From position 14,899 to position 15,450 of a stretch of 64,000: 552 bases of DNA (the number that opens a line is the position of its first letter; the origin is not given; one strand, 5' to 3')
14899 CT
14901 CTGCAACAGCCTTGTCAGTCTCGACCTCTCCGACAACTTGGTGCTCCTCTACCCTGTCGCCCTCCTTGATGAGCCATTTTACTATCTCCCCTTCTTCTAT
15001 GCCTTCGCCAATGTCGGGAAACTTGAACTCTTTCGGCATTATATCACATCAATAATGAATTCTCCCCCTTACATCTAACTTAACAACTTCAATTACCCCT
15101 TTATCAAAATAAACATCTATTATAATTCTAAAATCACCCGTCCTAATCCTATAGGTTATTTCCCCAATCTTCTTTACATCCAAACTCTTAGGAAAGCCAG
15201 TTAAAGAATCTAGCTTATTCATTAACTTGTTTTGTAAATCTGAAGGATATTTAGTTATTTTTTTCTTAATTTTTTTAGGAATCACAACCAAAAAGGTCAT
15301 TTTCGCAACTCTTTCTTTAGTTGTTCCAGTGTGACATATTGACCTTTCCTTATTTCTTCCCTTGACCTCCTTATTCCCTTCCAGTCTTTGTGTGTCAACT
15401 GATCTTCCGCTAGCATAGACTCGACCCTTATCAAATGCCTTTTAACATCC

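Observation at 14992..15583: RelE-type toxin-antitoxin cassette inserted into the E1-beta/E2 junction, flanked by 49-bp direct repeats that duplicate the E2 start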

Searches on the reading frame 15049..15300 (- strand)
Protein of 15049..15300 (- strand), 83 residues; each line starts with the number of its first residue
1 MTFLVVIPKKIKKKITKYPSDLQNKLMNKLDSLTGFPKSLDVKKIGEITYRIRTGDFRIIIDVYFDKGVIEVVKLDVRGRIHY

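Call 4: search_protein_families(library=pfam, proteins=[window:15049-15300:-], max_evalue=0.1)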
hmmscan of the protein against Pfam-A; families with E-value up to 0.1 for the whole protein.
window:15049-15300:- (83 aa): 1 family
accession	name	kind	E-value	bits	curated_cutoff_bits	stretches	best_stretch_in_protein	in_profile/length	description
PF05016.21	ParE_toxin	-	0.0024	18.9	23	1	13-78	12-85/89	ParE toxin of type II toxin-antitoxin system, parDE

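Call 5: search_protein_families(library=ncbifam, proteins=[window:15049-15300:-], max_evalue=1)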
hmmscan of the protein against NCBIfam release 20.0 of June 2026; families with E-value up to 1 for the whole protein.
window:15049-15300:- (83 aa): 0 families

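Call 7: find_encoding_contigs(protein=window:15049-15300:-, flank=6000, max_places=10)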
Protein window:15049-15300:- (83 aa): 7 contigs read that carry it; 5 places shown.
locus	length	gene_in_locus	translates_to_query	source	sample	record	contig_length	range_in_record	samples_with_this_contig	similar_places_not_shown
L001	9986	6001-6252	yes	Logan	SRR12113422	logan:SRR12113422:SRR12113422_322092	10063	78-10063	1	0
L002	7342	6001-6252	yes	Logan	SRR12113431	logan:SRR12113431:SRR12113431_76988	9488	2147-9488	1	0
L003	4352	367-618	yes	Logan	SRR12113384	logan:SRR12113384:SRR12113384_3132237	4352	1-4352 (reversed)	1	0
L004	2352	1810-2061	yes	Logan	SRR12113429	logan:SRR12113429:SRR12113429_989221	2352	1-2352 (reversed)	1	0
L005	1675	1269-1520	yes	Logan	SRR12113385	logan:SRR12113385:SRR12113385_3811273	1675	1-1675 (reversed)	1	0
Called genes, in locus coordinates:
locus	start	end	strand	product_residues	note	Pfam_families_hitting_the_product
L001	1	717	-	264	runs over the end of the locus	?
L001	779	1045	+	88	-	-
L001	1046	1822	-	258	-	PF21948:LplA-B_cat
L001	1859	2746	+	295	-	PF04055:Radical_SAM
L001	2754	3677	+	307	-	PF21948:LplA-B_cat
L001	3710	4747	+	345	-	PF00676:E1_dh, PF13292:DXP_synthase_N (weak)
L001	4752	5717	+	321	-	PF02779:Transket_pyr, PF02780:Transketolase_C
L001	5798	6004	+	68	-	-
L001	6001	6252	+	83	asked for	-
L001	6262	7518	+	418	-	PF00364:Biotin_lipoyl, PF25917:BSH_RND (weak), PF25984:BSH_YknX (faint), PF25997:BSH_YhbJ, PF02817:E3_binding, PF00198:2-oxoacid_dh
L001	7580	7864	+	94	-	-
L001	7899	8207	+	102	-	-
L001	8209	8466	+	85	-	-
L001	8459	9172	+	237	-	PF01988:VIT1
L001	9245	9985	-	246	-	?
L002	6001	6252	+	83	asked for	-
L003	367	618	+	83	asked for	-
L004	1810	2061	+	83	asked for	-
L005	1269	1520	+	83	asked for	-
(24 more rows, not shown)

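Call 9: find_homologous_proteins(query=window:15049-15300:-)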
Query window:15049-15300:- (83 aa): 18 proteins with E <= 0.001 among 19 candidates.
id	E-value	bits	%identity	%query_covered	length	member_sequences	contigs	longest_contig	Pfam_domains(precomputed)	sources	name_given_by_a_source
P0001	9.1e-46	171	100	100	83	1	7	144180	-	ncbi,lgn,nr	ncbi:MAG: hypothetical protein HYT70_04415 [Candidatus Aenigmarchaeota archaeon]|nr:hypothetical pro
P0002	5.6e-36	140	81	100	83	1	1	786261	-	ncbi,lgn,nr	ncbi:MAG: type II toxin-antitoxin system RelE/ParE family toxin [Candidatus Aenigmarchaeota archaeon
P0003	8.7e-36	139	82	100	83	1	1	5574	-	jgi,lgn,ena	-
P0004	4.8e-35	137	76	100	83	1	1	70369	-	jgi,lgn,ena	-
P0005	1.8e-34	135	77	100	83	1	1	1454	-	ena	-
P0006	4.8e-34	134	75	100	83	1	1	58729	-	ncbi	-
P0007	9.0e-34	133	77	99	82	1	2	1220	-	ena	-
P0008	3.2e-33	131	73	100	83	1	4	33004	-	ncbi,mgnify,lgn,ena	mgnify:CR=1 FL=1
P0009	4.4e-33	131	74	99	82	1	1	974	-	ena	-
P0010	6.3e-33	130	73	99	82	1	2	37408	-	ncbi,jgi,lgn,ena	jgi:mRNA interferase RelE/StbE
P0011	1.0e-31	126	74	99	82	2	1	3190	-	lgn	-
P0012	1.3e-31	126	75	100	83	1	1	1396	-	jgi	jgi:mRNA interferase RelE/StbE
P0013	1.9e-31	125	74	99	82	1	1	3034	-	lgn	-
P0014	5.8e-31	124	72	99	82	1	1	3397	-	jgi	-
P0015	5.6e-26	108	84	75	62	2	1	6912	-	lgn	-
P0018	6.9e-19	86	77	64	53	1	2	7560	-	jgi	jgi:mRNA-degrading endonuclease RelE of RelBE toxin-antitoxin system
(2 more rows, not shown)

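Call 14: find_encoding_contigs(protein=P0002, flank=5000, max_places=3)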
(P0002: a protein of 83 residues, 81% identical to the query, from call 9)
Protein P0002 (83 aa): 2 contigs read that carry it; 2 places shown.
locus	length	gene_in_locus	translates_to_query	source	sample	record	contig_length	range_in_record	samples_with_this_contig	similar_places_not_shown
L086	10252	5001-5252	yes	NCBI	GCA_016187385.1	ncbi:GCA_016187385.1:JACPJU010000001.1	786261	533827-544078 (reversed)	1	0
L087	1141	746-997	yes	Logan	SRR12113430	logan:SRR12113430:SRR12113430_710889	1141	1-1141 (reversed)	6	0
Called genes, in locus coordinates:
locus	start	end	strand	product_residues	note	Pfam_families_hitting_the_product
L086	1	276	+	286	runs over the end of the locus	PF21948:LplA-B_cat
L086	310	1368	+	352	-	PF00676:E1_dh, PF02775:TPP_enzyme_C (faint)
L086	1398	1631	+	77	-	-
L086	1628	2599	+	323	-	PF02779:Transket_pyr, PF02780:Transketolase_C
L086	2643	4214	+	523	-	PF00270:DEAD (weak), PF04851:ResIII, PF18766:SWI2_SNF2 (faint), PF00271:Helicase_C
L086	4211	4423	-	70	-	-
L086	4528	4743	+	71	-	-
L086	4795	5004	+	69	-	-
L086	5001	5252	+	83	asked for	-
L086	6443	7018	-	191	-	PF00392:GntR, PF14502:HTH_41 (faint)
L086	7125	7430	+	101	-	-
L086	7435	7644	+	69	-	-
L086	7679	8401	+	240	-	PF01988:VIT1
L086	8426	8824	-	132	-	PF01850:PIN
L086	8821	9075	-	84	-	PF04014:MazE_antitoxin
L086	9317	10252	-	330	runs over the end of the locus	-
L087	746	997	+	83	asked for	-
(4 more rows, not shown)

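Call 15: find_encoding_contigs(protein=P0003, flank=5000, max_places=3)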
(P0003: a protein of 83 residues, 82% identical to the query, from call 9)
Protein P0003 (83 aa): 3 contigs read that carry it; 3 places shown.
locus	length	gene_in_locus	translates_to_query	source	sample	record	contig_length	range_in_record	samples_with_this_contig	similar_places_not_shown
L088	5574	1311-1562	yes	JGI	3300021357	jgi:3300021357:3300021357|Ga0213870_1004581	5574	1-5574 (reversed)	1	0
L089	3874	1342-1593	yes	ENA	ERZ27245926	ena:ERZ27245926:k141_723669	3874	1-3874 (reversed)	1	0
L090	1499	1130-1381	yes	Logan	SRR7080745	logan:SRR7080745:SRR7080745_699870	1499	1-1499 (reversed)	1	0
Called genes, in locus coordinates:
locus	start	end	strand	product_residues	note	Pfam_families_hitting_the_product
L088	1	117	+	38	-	?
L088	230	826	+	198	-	-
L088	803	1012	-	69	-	-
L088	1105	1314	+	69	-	-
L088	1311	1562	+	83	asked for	-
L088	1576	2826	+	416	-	PF00364:Biotin_lipoyl, PF25997:BSH_YhbJ, PF25917:BSH_RND (weak), PF02817:E3_binding, PF00198:2-oxoacid_dh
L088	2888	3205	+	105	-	PF03729:DUF308 (weak)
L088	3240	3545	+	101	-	-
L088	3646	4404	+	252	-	PF01988:VIT1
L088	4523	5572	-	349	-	?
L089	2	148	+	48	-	?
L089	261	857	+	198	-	-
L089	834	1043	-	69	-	-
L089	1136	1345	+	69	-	-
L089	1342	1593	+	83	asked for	-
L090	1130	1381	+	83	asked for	-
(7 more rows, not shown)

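Call 16: find_encoding_contigs(protein=P0004, flank=5000, max_places=3)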
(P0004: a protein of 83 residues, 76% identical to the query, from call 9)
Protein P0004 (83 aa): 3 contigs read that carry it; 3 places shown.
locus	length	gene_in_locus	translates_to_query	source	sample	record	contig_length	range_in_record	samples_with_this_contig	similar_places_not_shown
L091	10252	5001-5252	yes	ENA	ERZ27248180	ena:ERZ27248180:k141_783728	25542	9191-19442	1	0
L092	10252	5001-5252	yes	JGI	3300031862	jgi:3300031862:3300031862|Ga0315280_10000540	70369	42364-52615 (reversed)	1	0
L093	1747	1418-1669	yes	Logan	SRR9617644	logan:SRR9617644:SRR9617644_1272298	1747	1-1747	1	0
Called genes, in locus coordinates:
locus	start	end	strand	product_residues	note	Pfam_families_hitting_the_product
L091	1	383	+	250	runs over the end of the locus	-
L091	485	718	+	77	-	-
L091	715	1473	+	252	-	PF00142:Fer4_NifH (faint), PF01656:CbiA, PF06564:CBP_BcsQ (faint), PF10609:ParA, PF13614:AAA_31, PF13500:AAA_26 (weak)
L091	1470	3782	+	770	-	PF19077:Big_13 (faint), PF13620:CarboxypepD_reg (weak)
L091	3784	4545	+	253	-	PF01656:CbiA, PF10609:ParA, PF13614:AAA_31, PF00142:Fer4_NifH (weak)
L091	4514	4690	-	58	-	-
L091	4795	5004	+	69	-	-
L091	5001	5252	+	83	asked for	-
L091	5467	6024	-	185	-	-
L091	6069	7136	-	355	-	PF07282:Cas12f1-like_TNB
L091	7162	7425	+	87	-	-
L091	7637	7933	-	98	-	-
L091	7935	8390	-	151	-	PF00293:NUDIX, PF14815:NUDIX_4 (faint)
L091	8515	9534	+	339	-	PF04055:Radical_SAM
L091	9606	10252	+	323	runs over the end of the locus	PF01978:TrmB (weak), PF12802:MarR_2 (weak), PF24034:DUF7343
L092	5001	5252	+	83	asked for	-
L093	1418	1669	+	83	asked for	-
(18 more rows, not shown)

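Call 20: find_related_loci(query=A1, collection=metagenome_contigs, flank=3000)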
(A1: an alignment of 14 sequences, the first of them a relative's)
Query A1 (83 aa) in metagenome_contigs; peptide patterns used: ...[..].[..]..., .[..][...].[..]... (x = any residue, [..] = any of these).
329 stretches matched a pattern; 3 encode a relative of the query (tblastn E <= 1e-3); 3 distinct loci.
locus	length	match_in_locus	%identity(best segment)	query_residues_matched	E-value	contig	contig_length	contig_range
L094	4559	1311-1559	82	1-83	6e-42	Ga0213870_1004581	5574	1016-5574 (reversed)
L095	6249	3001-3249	76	1-83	4e-41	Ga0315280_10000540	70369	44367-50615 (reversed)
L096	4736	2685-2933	73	1-83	2e-39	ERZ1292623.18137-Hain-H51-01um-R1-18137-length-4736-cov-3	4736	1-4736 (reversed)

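Call 21: search_solved_structures(query=A1, max_evalue=1, show_alignments=2)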
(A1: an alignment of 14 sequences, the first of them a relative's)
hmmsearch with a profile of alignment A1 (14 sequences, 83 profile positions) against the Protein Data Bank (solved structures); distinct sequences matched with E-value up to 1: 5.
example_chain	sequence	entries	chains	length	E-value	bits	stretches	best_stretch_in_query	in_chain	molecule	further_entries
1wmi_A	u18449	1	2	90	5.4e-07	32.9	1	1-82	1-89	hypothetical protein PHS013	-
3bpq_B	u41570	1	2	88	0.069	16.6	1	7-69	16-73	Toxin RelE3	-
4hcn_A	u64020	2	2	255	0.47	13.9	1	11-57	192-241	Putative ATP/GTP binding protein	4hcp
3gqm_A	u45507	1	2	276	0.54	13.7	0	11-57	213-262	Cell Inhibiting Factor (CifBp)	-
3eir_A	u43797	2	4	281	0.55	13.7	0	11-57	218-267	Putative ATP/GTP binding protein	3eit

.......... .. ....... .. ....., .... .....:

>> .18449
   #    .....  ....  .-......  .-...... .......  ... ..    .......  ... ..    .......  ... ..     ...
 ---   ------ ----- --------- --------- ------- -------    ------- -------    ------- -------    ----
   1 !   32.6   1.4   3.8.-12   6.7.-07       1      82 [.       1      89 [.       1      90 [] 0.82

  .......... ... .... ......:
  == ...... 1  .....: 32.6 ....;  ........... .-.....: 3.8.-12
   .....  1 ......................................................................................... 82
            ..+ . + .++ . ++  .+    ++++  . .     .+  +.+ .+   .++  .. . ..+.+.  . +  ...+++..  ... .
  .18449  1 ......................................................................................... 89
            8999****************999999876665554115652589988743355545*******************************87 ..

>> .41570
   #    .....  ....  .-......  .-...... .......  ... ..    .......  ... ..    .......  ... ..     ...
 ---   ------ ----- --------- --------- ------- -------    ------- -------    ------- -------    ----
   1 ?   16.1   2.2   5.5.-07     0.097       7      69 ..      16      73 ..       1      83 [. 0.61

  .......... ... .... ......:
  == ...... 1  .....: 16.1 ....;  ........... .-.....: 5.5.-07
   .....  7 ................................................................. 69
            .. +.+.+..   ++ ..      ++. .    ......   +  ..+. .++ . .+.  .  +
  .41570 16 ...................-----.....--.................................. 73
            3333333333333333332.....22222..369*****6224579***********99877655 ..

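Call 22: find_encoding_contigs(protein=P0008, flank=4000, max_places=4)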
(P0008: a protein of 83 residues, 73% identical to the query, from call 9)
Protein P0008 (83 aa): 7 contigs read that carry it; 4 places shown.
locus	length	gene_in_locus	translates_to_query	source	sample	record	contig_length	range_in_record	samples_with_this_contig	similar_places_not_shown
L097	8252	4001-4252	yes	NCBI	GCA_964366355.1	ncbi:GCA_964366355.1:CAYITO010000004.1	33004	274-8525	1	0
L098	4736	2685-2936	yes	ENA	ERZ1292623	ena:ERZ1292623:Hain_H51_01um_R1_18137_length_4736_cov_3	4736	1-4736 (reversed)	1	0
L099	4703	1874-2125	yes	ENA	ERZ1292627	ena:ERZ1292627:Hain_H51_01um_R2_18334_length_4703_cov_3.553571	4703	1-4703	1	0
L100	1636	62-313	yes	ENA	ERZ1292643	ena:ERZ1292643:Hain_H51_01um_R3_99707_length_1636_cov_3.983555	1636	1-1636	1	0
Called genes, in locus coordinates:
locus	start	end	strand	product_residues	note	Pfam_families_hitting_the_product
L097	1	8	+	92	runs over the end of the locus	?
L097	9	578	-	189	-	-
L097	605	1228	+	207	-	PF01163:RIO1, PF00069:Pkinase, PF06293:Kdo, PF01636:APH (faint)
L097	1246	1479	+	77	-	-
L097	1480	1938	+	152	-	PF08069:Ribosomal_S13_N, PF00312:Ribosomal_S15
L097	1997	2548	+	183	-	PF01015:Ribosomal_S3Ae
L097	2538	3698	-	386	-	PF02163:Peptidase_M50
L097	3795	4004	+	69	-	-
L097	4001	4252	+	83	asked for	-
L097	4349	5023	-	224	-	PF00483:NTP_transferase, PF12804:NTP_transf_3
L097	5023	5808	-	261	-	PF25133:TYW2_N_2, PF02475:TRM5-TYW2_MTfase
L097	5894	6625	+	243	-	PF00590:TP_methylase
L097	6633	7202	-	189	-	-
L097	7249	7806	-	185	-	-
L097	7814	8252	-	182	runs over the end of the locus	-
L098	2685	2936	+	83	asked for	-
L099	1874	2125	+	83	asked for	-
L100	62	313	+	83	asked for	-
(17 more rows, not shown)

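Call 23: find_encoding_contigs(protein=P0010, flank=4000, max_places=3)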
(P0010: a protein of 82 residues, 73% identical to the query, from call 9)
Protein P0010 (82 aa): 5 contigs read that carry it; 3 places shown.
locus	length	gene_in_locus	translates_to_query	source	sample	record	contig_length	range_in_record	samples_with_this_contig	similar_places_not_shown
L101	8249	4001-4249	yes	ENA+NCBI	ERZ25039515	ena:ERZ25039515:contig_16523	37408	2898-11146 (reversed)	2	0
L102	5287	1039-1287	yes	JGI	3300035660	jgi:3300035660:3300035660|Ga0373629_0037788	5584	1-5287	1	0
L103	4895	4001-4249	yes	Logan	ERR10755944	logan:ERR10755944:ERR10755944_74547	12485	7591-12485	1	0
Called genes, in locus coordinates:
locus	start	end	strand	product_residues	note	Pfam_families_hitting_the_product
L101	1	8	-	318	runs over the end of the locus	PF04851:ResIII (faint), PF13177:DNA_pol3_delta2, PF00004:AAA, PF25361:AAA_lid_RFC1 (weak), PF16193:AAA_assoc_2 (faint), PF08542:Rep_fac_C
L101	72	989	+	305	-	PF04055:Radical_SAM, PF08608:Wyosine_form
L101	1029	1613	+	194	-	PF00596:Aldolase_II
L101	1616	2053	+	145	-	PF01381:HTH_3 (weak)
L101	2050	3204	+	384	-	PF00155:Aminotran_1_2, PF00266:Aminotran_5, PF01212:Beta_elim_lyase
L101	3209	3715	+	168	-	PF01592:NifU_N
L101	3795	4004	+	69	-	-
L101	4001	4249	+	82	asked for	-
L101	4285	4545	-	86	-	PF05016:ParE_toxin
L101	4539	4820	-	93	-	PF04014:MazE_antitoxin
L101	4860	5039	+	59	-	-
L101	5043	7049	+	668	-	PF18998:Flg_new_2, PF05048:NosD, PF13229:Beta_helix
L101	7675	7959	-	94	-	-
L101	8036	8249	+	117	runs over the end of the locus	-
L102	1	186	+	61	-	?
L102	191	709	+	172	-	PF01592:NifU_N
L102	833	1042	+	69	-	-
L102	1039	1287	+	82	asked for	-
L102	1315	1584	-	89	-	PF05016:ParE_toxin, PF15781:ParE-like_toxin (weak)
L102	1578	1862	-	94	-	PF04014:MazE_antitoxin (weak)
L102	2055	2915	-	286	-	PF00483:NTP_transferase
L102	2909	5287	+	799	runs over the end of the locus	PF05048:NosD (weak), PF13229:Beta_helix (weak), PF05048:NosD (weak), PF13229:Beta_helix, PF05048:NosD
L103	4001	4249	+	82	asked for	-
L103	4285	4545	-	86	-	PF05016:ParE_toxin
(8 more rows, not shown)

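Call 24: find_encoding_contigs(protein=P0015, flank=4000, max_places=3)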
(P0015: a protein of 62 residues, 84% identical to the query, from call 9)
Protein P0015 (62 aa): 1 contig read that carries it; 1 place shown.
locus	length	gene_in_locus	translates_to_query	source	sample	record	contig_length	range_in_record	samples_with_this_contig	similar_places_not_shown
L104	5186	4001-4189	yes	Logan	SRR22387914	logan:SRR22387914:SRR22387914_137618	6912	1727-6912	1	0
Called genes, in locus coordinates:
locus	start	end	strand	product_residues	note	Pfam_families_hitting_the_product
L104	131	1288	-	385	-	PF00155:Aminotran_1_2, PF00266:Aminotran_5 (weak), PF01053:Cys_Met_Meta_PP (faint)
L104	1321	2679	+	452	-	PF02629:CoA_binding, PF13380:CoA_binding_2, PF13607:Succ_CoA_lig, PF19045:Ligase_CoA_2 (faint)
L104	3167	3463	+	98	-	-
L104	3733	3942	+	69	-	-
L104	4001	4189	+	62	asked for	-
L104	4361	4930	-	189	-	-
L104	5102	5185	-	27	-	?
